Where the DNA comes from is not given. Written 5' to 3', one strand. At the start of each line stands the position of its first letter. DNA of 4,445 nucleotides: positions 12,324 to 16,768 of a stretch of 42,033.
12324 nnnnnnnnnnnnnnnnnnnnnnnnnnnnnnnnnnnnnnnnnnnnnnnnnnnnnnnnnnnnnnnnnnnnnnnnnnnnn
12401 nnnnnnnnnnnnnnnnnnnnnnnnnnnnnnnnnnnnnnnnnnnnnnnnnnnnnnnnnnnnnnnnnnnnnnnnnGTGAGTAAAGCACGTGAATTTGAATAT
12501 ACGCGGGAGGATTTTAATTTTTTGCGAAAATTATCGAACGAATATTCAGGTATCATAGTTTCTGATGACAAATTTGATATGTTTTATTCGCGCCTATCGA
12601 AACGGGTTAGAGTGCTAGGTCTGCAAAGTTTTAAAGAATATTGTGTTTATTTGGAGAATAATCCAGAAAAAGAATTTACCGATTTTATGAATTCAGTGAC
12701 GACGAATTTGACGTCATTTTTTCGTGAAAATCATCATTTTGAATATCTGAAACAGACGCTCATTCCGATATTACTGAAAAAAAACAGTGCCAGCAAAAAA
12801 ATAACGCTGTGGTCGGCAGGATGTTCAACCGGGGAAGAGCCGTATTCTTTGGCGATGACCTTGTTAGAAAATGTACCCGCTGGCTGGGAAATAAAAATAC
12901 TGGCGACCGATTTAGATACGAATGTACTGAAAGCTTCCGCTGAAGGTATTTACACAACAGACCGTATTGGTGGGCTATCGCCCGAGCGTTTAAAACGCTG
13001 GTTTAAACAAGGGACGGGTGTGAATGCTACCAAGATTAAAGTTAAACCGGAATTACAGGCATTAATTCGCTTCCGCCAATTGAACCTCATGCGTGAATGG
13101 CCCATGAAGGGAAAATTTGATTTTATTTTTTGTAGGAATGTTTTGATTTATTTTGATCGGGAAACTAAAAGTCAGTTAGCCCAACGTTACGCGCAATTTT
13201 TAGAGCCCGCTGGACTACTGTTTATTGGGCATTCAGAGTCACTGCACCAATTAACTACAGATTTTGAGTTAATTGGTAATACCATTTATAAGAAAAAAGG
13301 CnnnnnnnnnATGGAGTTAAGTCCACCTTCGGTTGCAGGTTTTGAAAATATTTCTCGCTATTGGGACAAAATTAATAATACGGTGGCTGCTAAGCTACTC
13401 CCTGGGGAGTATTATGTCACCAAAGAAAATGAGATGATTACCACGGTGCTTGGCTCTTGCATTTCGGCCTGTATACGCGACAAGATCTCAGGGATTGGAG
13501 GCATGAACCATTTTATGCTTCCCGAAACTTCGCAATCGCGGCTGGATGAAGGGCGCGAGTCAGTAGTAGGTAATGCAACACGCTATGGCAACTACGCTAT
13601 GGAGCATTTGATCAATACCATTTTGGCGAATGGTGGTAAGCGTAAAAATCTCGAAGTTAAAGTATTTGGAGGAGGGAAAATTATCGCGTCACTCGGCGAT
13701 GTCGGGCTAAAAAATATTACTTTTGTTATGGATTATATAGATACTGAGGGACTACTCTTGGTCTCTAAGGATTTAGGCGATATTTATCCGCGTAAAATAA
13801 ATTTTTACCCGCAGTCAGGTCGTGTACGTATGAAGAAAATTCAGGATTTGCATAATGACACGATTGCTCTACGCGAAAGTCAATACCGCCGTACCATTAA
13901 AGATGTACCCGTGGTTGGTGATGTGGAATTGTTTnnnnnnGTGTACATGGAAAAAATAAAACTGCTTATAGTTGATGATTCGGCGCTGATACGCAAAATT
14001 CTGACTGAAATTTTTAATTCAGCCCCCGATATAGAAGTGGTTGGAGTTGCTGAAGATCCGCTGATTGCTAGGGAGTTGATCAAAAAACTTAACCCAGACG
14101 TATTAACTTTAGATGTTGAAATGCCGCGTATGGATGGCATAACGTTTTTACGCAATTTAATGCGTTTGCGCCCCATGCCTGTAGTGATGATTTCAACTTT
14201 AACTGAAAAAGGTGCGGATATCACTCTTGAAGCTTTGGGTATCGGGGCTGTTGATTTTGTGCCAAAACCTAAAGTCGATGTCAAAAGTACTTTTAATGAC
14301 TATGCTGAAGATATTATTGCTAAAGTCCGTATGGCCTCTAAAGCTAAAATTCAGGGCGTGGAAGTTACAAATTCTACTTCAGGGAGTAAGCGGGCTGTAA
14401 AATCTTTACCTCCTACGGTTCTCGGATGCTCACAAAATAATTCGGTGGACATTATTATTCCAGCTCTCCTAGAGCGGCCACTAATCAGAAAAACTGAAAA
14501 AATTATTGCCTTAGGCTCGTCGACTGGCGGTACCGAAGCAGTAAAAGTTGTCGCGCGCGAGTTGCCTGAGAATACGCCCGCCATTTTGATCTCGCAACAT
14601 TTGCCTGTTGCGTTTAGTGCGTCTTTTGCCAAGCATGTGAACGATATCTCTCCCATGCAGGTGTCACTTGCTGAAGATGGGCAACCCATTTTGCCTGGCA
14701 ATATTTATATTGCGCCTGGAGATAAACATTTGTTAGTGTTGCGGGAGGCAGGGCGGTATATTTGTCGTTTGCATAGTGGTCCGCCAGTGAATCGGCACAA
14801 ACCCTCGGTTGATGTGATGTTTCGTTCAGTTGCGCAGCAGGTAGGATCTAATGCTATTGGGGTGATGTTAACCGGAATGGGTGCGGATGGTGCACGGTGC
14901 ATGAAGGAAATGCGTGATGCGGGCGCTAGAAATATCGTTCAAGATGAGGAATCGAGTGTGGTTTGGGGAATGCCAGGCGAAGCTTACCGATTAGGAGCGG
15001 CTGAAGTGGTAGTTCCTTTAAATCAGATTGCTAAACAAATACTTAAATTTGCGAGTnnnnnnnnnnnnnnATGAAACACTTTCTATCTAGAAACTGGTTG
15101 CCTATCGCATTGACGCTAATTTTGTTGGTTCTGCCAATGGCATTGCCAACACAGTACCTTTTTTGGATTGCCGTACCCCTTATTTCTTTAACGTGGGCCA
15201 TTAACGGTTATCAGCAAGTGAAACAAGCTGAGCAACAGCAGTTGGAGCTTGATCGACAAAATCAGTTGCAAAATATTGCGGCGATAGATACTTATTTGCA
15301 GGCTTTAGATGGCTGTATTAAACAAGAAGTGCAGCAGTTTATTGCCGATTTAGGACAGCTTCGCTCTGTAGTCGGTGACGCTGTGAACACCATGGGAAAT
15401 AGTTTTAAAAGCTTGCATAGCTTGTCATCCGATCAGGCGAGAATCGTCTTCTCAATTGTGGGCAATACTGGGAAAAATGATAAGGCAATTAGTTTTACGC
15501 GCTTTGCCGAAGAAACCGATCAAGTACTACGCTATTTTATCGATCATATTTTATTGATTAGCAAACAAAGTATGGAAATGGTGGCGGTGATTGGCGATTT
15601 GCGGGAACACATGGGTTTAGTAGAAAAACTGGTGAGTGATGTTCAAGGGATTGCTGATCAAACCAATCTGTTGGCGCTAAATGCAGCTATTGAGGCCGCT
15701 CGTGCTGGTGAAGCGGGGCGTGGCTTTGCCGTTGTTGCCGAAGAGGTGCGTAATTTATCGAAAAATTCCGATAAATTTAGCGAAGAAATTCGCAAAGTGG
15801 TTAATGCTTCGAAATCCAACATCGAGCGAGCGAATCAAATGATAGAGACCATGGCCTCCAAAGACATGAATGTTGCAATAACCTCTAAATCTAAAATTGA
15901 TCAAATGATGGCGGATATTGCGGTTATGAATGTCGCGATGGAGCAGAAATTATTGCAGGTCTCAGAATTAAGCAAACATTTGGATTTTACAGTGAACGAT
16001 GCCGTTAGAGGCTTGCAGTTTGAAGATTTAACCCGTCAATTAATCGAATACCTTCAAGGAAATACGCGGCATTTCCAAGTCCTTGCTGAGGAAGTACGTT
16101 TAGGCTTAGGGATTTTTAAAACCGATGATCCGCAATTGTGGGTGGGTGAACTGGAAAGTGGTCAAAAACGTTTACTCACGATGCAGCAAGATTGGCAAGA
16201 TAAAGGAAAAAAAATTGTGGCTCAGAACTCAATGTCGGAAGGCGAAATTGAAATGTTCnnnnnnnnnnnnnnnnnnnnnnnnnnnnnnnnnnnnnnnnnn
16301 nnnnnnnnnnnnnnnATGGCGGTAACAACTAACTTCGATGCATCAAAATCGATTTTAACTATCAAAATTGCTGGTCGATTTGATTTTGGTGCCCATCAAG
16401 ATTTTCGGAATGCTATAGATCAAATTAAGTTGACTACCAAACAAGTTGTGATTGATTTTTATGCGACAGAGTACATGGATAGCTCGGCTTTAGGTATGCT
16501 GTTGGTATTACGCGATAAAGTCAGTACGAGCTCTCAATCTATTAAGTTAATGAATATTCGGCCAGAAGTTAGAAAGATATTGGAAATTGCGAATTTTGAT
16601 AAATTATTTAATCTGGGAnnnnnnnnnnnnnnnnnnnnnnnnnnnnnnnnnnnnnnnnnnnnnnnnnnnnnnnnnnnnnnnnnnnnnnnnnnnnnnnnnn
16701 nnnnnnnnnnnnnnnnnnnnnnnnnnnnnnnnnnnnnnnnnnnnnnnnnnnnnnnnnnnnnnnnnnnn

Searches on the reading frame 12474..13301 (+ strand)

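Call 5: search_protein_families(library=pfam, proteins=[window:12474-13301:+], max_evalue=0.001)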
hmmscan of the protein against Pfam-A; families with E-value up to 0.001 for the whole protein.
window:12474-13301:+ (276 aa): 3 families
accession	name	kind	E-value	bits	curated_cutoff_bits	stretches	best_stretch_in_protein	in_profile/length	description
PF01739.24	CheR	-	4.5e-64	215.9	27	1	78-271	1-193/195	CheR methyltransferase, SAM binding domain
PF03705.20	CheR_N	-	1.6e-13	50.6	27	1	12-64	1-53/53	CheR methyltransferase, all-alpha domain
PF13649.12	Methyltransf_25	-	0.00053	21.1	27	0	197-247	47-97/97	Methyltransferase domain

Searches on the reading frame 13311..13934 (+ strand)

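Call 5: search_protein_families(library=pfam, proteins=[window:13311-13934:+], max_evalue=0.001)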
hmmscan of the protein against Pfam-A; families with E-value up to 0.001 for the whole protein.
window:13311-13934:+ (208 aa): 1 family
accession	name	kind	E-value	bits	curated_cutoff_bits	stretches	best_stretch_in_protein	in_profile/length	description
PF03975.18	CheD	-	2.3e-26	92.5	25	1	69-176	1-108/108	CheD chemotactic sensory transduction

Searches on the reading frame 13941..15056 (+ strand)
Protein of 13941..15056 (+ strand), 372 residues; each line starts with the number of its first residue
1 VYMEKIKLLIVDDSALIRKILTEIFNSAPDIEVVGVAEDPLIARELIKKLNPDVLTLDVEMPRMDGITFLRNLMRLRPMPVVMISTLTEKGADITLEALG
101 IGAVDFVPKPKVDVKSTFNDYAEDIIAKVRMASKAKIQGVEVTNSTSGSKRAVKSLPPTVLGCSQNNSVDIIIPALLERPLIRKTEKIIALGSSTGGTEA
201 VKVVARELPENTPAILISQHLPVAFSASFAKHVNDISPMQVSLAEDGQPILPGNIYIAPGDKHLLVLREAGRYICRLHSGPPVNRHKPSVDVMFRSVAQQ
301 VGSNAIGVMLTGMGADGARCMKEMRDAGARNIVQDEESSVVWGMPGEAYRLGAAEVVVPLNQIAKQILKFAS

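Call 5: search_protein_families(library=pfam, proteins=[window:13941-15056:+], max_evalue=0.001)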
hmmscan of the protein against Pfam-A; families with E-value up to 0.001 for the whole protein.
window:13941-15056:+ (372 aa): 2 families
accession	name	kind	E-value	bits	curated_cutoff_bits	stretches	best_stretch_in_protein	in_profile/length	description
PF01339.22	CheB_methylest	-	5.7e-60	202.4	24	1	189-367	1-174/174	CheB methylesterase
PF00072.30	Response_reg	-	1.1e-22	80.7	30.2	1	9-110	2-100/111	Response regulator receiver domain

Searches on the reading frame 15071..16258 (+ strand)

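Call 6: search_protein_families(library=pfam, proteins=[window:15071-16258:+], max_evalue=0.001)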
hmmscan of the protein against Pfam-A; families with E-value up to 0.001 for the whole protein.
window:15071-16258:+ (396 aa): 1 family
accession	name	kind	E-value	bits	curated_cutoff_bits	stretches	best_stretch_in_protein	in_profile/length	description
PF00015.26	MCPsignal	-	1.4e-28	100.3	34.6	1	167-302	18-152/172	Methyl-accepting chemotaxis protein (MCP) signalling domain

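Call 31: search_protein_families(library=ncbifam, proteins=[window:15071-16258:+], max_evalue=1)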
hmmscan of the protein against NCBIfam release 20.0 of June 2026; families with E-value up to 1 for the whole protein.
window:15071-16258:+ (396 aa): 10 families
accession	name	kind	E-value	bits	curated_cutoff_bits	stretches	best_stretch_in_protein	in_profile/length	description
NF007309.0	PRK09793.1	equivalog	7e-23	81.4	903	1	171-302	344-474/533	methyl-accepting chemotaxis protein IV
NF011622.0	PRK15048.1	equivalog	5.4e-22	78.6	900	1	184-289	359-463/553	methyl-accepting chemotaxis protein II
NF011615.0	PRK15041.1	equivalog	1.5e-21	76.7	947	1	176-287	353-463/554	methyl-accepting chemotaxis protein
NF041847.1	transduc_aer2_vibrio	equivalog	1.3e-20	73.3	1200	1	171-287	585-700/804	aerotaxis transducer Aer2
NF058645.1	MCPCtpMPsAe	equivalog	2.2e-20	73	900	1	177-288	381-498/558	methyl-accepting chemotaxis protein CtpM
NF047851.1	MCPCitTducer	equivalog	2.5e-20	73.1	900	1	175-304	351-479/553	methyl-accepting chemotaxis citrate transducer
NF050802.1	AspChtxCcaA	equivalog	5.3e-19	68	1300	1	181-291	569-681/700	aspartate chemotaxis receptor CcaA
NF052273.1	BB0569_chemotaxis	equivalog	0.01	14.4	1000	1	115-328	43-257/590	BB0569 family chemotaxis protein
NF052612.1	sll0565_fam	equivalog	0.022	15.2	50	0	225-302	6-83/106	sll0565 family protein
NF005789.0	PRK07608.1-4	equivalog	0.036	12.9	589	1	163-306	234-382/430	UbiH/UbiF family hydroxylase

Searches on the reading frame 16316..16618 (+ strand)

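Call 6: search_protein_families(library=pfam, proteins=[window:16316-16618:+], max_evalue=0.001)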
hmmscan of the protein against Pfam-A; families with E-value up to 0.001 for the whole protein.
window:16316-16618:+ (101 aa): 2 families
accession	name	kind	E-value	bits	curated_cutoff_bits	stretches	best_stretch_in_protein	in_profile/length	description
PF01740.26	STAS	-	2.5e-15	56.6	22.6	1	9-100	6-99/106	STAS domain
PF13466.11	STAS_2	-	1.1e-10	42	29.2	1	16-95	1-80/80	STAS domain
